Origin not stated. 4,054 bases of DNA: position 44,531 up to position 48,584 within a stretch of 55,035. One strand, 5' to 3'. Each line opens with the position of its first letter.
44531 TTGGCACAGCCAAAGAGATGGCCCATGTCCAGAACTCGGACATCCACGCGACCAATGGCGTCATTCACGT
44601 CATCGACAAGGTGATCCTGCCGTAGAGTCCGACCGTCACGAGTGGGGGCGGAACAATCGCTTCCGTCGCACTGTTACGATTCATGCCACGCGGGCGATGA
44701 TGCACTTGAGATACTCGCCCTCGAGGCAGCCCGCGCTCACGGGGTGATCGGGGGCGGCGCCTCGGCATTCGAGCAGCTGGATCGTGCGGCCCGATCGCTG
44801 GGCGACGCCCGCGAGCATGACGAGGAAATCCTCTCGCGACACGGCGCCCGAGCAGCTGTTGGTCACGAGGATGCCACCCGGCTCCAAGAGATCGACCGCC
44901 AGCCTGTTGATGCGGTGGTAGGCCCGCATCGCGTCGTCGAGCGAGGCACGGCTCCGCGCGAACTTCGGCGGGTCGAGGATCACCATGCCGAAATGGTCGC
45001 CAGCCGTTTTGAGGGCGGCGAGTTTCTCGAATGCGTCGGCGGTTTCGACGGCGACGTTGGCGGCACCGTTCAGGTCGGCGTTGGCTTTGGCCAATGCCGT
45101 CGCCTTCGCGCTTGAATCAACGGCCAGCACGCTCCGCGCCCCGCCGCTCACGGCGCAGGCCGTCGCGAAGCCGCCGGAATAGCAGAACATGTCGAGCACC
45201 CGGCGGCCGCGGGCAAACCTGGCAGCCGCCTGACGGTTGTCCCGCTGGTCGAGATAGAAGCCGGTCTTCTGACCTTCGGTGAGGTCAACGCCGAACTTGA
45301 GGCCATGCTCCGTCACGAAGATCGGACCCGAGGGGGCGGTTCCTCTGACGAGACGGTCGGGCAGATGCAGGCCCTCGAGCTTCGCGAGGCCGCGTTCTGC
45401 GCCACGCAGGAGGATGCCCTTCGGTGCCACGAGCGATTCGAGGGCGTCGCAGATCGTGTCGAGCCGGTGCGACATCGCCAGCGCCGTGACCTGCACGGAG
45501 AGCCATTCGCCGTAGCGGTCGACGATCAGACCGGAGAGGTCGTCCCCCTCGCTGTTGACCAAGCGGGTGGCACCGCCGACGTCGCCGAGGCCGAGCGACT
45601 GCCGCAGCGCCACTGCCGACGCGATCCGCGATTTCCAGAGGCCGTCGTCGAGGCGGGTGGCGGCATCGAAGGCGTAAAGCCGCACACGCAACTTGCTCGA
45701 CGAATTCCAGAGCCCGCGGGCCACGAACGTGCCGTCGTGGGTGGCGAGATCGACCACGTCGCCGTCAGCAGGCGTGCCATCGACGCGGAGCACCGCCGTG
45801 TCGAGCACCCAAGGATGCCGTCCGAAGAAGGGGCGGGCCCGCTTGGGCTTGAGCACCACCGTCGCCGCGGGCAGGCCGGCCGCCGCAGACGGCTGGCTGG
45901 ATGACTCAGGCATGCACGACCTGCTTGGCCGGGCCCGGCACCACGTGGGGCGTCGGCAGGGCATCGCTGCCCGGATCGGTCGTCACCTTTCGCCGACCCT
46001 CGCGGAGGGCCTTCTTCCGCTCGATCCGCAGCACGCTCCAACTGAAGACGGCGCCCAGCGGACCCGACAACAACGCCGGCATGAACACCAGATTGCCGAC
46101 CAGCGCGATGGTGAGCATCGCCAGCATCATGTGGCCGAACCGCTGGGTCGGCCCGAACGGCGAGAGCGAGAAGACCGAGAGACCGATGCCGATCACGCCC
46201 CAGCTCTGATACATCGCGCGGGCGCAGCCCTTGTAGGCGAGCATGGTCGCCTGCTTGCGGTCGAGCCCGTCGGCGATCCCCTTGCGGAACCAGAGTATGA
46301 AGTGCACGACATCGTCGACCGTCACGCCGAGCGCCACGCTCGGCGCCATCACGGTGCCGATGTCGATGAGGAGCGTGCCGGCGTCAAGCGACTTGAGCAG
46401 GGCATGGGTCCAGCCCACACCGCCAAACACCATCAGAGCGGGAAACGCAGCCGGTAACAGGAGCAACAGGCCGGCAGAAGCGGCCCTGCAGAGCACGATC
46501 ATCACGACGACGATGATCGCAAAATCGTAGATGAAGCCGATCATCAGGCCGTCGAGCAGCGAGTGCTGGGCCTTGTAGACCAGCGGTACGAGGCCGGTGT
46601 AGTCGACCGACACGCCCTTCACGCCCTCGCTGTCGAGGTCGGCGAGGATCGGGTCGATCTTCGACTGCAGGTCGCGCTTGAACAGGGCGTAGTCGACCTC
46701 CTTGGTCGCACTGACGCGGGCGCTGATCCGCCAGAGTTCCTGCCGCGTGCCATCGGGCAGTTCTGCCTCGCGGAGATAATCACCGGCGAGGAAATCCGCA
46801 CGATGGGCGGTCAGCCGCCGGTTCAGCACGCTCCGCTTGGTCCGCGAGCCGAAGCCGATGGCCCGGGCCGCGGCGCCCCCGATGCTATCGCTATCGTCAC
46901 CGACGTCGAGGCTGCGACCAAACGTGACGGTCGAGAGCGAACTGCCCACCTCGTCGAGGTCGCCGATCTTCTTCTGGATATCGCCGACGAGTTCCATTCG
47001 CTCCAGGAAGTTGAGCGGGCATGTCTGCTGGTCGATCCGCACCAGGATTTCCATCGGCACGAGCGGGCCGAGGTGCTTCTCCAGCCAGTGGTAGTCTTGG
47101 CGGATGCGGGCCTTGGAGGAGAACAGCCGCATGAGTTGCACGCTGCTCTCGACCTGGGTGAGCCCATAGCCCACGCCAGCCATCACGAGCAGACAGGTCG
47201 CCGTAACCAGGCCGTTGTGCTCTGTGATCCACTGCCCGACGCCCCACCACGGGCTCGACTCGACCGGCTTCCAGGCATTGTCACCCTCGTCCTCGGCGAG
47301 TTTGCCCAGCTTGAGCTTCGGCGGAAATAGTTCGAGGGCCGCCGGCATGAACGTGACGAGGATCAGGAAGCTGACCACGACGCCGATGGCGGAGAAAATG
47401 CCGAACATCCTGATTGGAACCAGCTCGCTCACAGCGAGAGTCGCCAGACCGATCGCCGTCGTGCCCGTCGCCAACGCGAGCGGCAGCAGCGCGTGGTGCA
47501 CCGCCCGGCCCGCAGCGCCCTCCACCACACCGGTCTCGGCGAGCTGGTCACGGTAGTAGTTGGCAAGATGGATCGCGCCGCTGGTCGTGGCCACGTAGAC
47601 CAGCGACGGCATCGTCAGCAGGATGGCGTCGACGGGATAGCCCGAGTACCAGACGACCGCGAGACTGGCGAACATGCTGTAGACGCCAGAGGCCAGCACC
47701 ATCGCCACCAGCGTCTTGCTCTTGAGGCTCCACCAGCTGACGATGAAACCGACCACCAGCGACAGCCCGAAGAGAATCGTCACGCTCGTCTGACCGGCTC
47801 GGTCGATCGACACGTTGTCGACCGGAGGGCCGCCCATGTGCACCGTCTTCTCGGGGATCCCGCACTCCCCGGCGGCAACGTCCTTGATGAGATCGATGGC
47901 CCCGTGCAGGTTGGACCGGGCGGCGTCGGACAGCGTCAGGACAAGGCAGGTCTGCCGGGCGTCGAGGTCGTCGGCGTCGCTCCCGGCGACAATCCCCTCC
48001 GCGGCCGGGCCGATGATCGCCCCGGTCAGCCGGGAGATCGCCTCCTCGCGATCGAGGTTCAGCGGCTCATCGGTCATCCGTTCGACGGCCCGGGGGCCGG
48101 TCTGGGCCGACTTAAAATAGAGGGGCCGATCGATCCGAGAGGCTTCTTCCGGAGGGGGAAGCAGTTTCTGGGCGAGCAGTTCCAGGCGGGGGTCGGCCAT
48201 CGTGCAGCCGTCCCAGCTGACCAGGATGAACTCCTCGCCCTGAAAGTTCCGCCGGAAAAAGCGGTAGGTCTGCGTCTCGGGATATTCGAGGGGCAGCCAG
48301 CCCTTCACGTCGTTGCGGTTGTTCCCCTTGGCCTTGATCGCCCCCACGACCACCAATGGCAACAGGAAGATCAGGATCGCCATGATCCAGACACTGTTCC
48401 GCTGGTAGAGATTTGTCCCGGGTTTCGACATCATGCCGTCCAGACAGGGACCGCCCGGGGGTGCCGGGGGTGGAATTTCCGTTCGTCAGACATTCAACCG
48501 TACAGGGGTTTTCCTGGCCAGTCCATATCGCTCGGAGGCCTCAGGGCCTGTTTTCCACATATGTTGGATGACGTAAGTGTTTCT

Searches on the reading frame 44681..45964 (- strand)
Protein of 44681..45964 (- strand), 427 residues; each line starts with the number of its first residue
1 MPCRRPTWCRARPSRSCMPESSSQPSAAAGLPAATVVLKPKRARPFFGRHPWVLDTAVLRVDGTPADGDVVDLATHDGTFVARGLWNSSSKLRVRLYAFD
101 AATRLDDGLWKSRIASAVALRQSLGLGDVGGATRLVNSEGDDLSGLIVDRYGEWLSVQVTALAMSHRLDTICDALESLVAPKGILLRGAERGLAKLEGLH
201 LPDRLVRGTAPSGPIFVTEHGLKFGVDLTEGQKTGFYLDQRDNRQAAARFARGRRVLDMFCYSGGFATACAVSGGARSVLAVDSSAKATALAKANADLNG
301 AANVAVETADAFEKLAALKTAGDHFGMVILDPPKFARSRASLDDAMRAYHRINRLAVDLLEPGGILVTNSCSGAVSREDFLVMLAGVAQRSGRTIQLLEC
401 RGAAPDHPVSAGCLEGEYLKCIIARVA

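Call 64: search_protein_families(library=pfam, proteins=[window:44681-45964:-], max_evalue=0.1)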
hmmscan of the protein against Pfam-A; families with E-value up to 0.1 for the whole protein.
window:44681-45964:- (427 aa): 16 families
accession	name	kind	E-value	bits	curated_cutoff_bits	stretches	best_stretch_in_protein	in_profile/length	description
PF10672.15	Methyltrans_SAM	-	6.6e-23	81.8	27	1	216-382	87-249/286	S-adenosylmethionine-dependent methyltransferase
PF17785.7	PUA_3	-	1.7e-17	63.4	22.6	1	36-98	1-63/64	PUA-like domain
PF03602.21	Cons_hypoth95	-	9.3e-10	38.9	24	1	251-346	40-133/182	Conserved hypothetical protein 95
PF13847.12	Methyltransf_31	-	4.2e-09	36.7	27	1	253-372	4-113/145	Methyltransferase domain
PF02475.24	TRM5-TYW2_MTfase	-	4.4e-09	36.9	28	1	217-324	3-107/164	TRM5/TYW2 methyltransferase domain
PF05175.20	MTS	-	5.4e-08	33.1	23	1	252-367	31-137/170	Methyltransferase small domain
PF13649.12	Methyltransf_25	-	9.7e-06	26.6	27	1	256-330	1-70/97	Methyltransferase domain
PF09445.16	Methyltransf_15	-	2.6e-05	24.3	22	1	254-334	2-81/165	RNA cap guanine-N2 methyltransferase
PF01728.25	FtsJ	-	0.00011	22.6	24.1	1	249-377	17-146/181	FtsJ-like methyltransferase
PF01472.26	PUA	-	0.00081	19.7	24.8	1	57-91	23-57/74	PUA domain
PF06325.19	PrmA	-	0.0021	18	22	1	252-306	161-215/296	Ribosomal protein L11 methyltransferase (PrmA)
PF13489.12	Methyltransf_23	-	0.0087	16.2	27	1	245-367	14-115/164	Methyltransferase domain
PF02005.22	TRM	-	0.016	14.9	27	1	255-351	52-145/376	N2,N2-dimethylguanosine tRNA methyltransferase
PF24109.1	DUF7384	-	0.055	13.9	27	0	267-315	85-130/153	Family of unknown function (DUF7384)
PF01189.24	Methyltr_RsmB-F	-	0.058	13.5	27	0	254-336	10-91/199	16S rRNA methyltransferase RsmB/F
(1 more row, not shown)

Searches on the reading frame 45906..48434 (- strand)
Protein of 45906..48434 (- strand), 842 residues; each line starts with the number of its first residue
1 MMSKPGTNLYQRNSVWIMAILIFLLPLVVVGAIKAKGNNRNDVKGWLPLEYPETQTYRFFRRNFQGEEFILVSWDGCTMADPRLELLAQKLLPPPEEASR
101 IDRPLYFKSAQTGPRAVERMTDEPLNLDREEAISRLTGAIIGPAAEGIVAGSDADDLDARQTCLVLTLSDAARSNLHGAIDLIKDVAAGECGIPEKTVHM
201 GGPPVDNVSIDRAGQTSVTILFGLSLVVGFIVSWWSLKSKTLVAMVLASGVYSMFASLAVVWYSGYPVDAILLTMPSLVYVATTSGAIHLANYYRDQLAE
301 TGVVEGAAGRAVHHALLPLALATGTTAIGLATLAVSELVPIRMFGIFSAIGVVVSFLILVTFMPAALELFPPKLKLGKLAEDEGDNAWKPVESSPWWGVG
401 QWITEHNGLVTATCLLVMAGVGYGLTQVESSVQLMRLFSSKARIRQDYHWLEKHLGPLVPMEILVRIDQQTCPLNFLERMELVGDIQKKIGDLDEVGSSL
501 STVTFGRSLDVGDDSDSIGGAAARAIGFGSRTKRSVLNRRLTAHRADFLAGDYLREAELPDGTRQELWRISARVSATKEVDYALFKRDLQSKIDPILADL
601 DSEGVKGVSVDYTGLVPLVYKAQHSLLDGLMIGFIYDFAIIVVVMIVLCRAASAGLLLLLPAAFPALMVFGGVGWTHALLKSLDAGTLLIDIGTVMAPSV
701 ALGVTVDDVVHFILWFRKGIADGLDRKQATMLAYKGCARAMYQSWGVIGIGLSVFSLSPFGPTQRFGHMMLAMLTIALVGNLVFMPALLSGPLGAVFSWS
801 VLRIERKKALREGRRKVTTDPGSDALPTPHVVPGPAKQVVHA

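Call 3: search_protein_families(library=pfam, proteins=[window:45906-48434:-], max_evalue=0.01)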
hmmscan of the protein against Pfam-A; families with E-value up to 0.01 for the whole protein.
window:45906-48434:- (842 aa): 2 families
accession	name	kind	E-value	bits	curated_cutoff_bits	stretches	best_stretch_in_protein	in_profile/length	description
PF03176.21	MMPL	-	3.7e-24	85.7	20.5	2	160-373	86-305/333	MMPL family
PF12349.14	Sterol-sensing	-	0.00092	19.5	22.3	1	238-368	3-134/153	Sterol-sensing domain of SREBP cleavage-activation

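Call 4: search_protein_families(library=ncbifam, proteins=[window:45906-48434:-], max_evalue=0.01)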
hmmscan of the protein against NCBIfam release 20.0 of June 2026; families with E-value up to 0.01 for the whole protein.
window:45906-48434:- (842 aa): 5 families
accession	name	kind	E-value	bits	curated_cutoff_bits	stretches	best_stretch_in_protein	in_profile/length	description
TIGR00833.1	actII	subfamily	2.7e-17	62.4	874.7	2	155-468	113-424/910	MMPL family RND transporter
TIGR00921.1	2A067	subfamily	2.3e-16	59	351.9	2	197-371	173-347/733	hydrophobe/amphiphile efflux-3 (HAE3) family transporter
TIGR03480.1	HpnN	hypoth_equivalog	3.3e-14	51.8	751.85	2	215-438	268-479/862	hopanoid biosynthesis associated RND transporter like protein HpnN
NF052374.1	HopndTporHpnN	equivalog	3.4e-05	22.1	1100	1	226-374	282-430/858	hopanoid transporter HpnN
TIGR00917.1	2A060601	subfamily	0.0029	15.3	1016.5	1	400-493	318-418/1204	NPC intracellular cholesterol transporter 1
